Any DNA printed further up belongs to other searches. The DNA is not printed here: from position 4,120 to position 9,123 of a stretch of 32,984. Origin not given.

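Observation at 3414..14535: Uncharacterised six-gene membrane / coiled-coil block joined to the upstream side of the archaellum operon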

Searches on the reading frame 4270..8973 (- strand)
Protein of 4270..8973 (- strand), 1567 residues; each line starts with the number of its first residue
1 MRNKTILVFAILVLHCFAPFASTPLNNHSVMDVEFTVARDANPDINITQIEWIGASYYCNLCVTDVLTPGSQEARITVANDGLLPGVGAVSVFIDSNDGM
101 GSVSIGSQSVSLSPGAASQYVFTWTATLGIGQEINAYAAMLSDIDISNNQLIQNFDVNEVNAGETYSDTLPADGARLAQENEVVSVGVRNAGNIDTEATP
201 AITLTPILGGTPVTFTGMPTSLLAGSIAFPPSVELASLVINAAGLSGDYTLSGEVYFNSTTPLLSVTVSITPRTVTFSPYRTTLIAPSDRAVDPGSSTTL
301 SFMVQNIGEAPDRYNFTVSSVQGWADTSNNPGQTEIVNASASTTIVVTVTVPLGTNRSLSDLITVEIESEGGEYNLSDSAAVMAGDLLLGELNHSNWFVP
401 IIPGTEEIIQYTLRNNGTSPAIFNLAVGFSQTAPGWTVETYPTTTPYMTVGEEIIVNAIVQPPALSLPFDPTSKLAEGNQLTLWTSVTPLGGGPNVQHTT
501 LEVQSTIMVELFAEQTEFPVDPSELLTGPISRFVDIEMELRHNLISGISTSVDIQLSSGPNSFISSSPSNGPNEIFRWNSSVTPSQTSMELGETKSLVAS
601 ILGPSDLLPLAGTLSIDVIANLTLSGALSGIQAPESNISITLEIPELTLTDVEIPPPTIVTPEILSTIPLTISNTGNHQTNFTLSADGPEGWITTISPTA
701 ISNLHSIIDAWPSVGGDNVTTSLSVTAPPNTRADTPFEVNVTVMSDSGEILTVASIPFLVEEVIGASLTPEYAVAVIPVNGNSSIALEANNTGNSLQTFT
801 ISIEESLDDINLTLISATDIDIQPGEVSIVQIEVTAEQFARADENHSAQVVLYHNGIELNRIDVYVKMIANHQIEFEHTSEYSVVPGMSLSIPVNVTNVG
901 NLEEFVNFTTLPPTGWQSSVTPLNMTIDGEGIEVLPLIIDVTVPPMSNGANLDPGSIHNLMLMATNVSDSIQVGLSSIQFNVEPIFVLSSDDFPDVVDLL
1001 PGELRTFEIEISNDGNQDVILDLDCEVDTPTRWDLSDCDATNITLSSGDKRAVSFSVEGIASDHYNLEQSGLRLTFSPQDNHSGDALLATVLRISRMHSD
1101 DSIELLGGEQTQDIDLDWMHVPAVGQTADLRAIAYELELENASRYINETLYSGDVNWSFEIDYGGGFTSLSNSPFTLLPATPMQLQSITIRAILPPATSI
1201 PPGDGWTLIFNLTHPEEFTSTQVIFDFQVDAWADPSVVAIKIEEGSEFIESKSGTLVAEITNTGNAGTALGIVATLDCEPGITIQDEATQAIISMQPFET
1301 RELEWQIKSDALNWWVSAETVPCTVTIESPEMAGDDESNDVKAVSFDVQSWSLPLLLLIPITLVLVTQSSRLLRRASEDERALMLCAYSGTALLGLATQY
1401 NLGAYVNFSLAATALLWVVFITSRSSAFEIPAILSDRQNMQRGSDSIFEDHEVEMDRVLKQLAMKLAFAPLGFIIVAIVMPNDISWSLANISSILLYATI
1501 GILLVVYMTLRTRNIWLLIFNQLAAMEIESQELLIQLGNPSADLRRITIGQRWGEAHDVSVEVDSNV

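Call 4: search_protein_families(library=pfam, proteins=[window:4270-8973:-], max_evalue=0.1)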
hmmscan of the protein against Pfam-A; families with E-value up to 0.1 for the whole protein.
window:4270-8973:- (1567 aa): 5 families
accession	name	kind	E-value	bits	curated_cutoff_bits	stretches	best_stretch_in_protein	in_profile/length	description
PF10633.15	NPCBM_assoc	-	2.4e-14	53.7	24.4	3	402-470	2-68/78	NPCBM-associated, NEW3 domain of alpha-galactosidase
PF11614.14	FixG_C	-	1.3e-10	41.9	25.6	1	302-370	37-105/119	IG-like fold at C-terminal of FixG, putative oxidoreductase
PF22544.2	HYDIN_VesB_CFA65-like_Ig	-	2.2e-06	28.3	25.5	0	292-369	15-88/100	HYDIN/CFA65/VesB-like, Ig-like domain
PF23619.1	Ig_VWA7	-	0.00016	22.3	27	1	286-371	6-88/104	VWA7 Ig-like domain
PF14310.12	Fn3-like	-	0.007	16.9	25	0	812-850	19-57/71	Fibronectin type III-like domain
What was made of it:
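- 4270..8973 (-): G5, 1567 aa. Signal peptide (residues 1-23), about 1320-aa ectodomain of Ig-like/NEW3/FixG_C-type domains, and a C-terminal module of 4-5 TM helices with a conserved loop and tail (residues about 1348-1567; DNA 4273-4932). Core gene. Pfam NPCBM_assoc 2.4e-14 and FixG_C 1.3e-10 (call 4).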

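Call 5: search_protein_families(library=ncbifam, proteins=[window:4270-8973:-], max_evalue=0.1)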
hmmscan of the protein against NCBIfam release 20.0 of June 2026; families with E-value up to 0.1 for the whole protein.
window:4270-8973:- (1567 aa): 1 family
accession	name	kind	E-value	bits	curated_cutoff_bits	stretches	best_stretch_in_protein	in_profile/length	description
NF033506.0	PACE-CTERM-PROT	exception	0.049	12.3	110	0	261-351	470-554/627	putative S-layer protein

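Call 87: search_solved_structures(query=window:4270-8973:-, max_evalue=1, show_alignments=0)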
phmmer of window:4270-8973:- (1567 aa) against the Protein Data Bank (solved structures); distinct sequences matched with E-value up to 1: 1.
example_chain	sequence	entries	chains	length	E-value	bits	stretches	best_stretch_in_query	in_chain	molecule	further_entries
3cjn_A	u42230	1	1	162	0.39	11.3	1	576-634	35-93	Transcriptional regulator, MarR family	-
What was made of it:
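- Closest known: ArlF/ArlG stator with the S-layer as anchor. Different: G5 is not an S-layer protein by any test run here (no PDB or profile match; calls 5, 87).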

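Call 88: search_protein_families(library=padloc, proteins=[window:4270-8973:-], max_evalue=0.01)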
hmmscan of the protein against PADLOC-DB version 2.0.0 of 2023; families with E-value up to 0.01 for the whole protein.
window:4270-8973:- (1567 aa): 0 families
